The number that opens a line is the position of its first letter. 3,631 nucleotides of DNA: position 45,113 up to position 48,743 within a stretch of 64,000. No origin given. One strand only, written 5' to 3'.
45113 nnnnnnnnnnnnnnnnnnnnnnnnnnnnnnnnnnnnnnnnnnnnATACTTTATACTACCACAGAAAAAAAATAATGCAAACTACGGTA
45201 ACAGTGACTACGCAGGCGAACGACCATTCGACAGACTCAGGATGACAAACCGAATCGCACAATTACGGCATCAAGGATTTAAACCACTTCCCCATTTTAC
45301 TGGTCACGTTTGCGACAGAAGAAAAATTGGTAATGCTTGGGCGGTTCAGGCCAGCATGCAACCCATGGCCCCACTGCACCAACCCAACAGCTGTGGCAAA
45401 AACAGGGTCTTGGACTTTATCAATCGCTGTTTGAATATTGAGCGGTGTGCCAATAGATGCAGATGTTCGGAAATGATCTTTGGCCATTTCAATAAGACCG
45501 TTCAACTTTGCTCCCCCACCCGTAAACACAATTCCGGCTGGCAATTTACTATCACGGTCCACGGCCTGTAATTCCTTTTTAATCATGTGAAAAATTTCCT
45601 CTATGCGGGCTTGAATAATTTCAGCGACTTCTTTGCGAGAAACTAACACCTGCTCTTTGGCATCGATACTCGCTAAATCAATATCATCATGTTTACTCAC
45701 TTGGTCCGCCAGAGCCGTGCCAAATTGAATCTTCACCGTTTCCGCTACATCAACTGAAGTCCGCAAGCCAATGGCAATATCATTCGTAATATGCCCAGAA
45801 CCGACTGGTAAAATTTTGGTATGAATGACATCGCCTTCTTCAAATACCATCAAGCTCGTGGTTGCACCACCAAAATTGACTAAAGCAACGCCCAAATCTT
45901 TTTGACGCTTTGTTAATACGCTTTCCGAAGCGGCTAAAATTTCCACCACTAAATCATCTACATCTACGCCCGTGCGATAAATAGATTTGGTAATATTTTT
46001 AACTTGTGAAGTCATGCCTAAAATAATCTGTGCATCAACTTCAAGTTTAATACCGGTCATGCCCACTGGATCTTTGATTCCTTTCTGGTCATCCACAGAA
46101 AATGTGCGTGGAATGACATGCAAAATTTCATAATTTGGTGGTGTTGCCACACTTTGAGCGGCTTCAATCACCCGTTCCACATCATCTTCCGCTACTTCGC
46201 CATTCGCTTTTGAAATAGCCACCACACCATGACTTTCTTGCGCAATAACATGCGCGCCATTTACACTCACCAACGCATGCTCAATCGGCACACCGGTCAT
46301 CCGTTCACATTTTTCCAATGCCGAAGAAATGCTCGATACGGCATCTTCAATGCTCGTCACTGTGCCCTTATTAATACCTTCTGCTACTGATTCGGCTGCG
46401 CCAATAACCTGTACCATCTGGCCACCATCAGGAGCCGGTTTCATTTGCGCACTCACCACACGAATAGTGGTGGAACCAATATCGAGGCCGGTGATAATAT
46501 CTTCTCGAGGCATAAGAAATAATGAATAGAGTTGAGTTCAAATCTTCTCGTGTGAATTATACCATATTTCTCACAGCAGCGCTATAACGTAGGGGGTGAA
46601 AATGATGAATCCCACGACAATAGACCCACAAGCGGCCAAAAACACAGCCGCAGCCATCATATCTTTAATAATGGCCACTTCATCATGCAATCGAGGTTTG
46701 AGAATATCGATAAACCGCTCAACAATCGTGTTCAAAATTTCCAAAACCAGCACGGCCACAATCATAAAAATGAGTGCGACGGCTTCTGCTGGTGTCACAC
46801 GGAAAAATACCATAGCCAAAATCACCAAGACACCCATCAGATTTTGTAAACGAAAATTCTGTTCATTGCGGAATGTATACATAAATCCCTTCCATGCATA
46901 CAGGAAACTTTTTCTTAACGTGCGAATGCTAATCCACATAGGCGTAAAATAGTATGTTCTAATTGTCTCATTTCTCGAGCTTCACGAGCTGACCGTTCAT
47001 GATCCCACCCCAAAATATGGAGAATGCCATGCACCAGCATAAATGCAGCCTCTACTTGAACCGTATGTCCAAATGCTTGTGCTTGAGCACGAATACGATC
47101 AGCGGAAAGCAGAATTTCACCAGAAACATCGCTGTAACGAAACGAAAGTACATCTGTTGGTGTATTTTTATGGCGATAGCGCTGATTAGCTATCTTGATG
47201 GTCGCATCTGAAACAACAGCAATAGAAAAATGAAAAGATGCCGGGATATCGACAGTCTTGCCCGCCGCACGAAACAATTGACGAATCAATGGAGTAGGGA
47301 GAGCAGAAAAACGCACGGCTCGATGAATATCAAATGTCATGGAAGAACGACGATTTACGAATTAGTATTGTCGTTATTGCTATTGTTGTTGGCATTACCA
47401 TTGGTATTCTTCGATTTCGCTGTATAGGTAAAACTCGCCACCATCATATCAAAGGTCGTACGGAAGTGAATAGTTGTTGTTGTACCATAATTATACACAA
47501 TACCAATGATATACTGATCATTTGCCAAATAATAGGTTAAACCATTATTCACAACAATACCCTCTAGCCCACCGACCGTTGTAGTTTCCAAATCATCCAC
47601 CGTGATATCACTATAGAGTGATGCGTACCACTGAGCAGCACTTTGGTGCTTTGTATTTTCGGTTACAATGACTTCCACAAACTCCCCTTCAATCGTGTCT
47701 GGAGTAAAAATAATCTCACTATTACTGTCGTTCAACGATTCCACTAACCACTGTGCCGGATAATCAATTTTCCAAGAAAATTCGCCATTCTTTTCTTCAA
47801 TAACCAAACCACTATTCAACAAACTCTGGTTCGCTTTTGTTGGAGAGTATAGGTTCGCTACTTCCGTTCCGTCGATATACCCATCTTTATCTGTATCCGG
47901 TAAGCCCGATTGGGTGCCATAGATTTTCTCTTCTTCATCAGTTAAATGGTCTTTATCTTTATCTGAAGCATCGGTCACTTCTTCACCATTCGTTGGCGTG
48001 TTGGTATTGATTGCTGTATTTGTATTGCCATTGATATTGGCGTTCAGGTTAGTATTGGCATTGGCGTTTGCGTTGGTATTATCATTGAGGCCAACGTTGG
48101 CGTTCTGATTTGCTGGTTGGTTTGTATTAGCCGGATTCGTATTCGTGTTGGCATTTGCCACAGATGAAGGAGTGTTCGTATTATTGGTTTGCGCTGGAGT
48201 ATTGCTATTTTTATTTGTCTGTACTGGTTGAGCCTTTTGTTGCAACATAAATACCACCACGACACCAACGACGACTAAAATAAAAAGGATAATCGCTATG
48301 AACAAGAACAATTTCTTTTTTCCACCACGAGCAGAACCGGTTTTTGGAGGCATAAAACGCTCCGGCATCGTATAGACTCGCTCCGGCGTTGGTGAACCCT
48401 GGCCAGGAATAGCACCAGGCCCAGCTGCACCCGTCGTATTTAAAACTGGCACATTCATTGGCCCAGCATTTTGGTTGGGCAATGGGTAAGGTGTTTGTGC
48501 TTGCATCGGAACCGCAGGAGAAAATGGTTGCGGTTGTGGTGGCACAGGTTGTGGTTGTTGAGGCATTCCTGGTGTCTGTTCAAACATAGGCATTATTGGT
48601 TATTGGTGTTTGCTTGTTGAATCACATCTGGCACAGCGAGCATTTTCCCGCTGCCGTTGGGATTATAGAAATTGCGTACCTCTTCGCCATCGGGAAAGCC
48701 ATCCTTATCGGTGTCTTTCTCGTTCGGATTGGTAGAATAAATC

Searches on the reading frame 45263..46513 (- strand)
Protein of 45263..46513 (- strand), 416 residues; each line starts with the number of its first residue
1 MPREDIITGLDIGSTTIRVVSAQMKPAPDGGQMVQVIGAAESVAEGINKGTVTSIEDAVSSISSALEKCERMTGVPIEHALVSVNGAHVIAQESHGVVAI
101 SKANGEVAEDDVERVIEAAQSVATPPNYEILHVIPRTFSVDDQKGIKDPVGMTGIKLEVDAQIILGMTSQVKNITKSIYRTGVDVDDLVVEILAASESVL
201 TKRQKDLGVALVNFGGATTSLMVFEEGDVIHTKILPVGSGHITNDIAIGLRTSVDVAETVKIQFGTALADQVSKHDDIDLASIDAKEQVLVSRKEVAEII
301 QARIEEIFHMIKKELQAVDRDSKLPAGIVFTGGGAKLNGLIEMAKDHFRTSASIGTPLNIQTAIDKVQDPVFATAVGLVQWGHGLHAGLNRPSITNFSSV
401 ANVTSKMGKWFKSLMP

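Call 5: search_protein_families(library=pfam, proteins=[window:45263-46513:-], max_evalue=0.01)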
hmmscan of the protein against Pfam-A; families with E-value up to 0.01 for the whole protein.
window:45263-46513:- (416 aa): 5 families
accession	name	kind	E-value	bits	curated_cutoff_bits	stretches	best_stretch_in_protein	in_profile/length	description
PF14450.12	FtsA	-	1.2e-34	119.9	31.8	1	210-377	1-127/127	Cell division protein FtsA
PF02491.25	SHS2_FTSA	-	6.5e-29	100.6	25.4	1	86-164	1-78/79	SHS2 domain inserted in FTSA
PF11104.14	PilM_2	-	4.9e-09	36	27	1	183-263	155-236/340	Type IV pilus assembly protein PilM;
PF06723.19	MreB_Mbl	-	5.1e-09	35.9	27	1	191-354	129-303/327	MreB/Mbl protein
PF25216.1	Volactin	-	1.9e-05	24.7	35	1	292-377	235-316/321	Volactin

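Call 6: search_protein_families(library=ncbifam, proteins=[window:45263-46513:-], max_evalue=0.01)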
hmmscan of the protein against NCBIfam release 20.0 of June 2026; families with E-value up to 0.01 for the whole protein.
window:45263-46513:- (416 aa): 7 families
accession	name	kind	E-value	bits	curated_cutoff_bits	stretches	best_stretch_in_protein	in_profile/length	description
TIGR01174.1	ftsA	equivalog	2.9e-114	382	175.85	1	7-380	2-370/371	cell division protein FtsA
NF007009.0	PRK09472.1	equivalog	4.1e-87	293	409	1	4-412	7-417/420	cell division protein FtsA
TIGR01175.1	pilM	subfamily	1.8e-08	33.8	133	1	5-378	3-343/348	type IV pilus assembly protein PilM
NF045709.1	Amuc_1101_fam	equivalog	4.9e-06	25.6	650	1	170-358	140-318/608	Amuc_1101 family PilM-like pilus complex protein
TIGR02529.1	EutJ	subfamily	2.4e-05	23.9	152.1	1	168-262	74-163/239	ethanolamine utilization protein EutJ family protein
NF011660.0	PRK15080.1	equivalog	0.0004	19.7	182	1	171-263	110-197/277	ethanolamine utilization protein EutJ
NF045748.1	MPN316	equivalog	0.0017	17.6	500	1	171-320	169-316/424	MPN316 family protein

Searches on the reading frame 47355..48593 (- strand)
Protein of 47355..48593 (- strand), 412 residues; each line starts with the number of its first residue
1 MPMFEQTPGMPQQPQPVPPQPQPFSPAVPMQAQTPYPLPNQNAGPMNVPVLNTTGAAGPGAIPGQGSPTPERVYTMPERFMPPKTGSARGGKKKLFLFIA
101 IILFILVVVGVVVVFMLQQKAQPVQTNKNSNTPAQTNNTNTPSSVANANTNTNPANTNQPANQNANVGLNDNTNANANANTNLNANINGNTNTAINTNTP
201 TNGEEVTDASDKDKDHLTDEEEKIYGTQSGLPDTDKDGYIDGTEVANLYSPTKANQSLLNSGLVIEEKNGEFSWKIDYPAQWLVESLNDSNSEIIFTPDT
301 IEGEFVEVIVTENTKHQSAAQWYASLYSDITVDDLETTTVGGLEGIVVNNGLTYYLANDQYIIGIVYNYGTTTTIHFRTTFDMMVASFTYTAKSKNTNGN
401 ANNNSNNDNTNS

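Call 76: search_protein_families(library=pfam, proteins=[window:47355-48593:-], max_evalue=0.001)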
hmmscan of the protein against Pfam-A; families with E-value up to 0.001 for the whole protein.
window:47355-48593:- (412 aa): 1 family
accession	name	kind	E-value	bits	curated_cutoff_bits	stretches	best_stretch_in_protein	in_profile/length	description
PF22251.1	PFF1_TM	-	0.00032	20.8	32.3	1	96-224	96-225/300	Vacuolar membrane protease, transmembrane domain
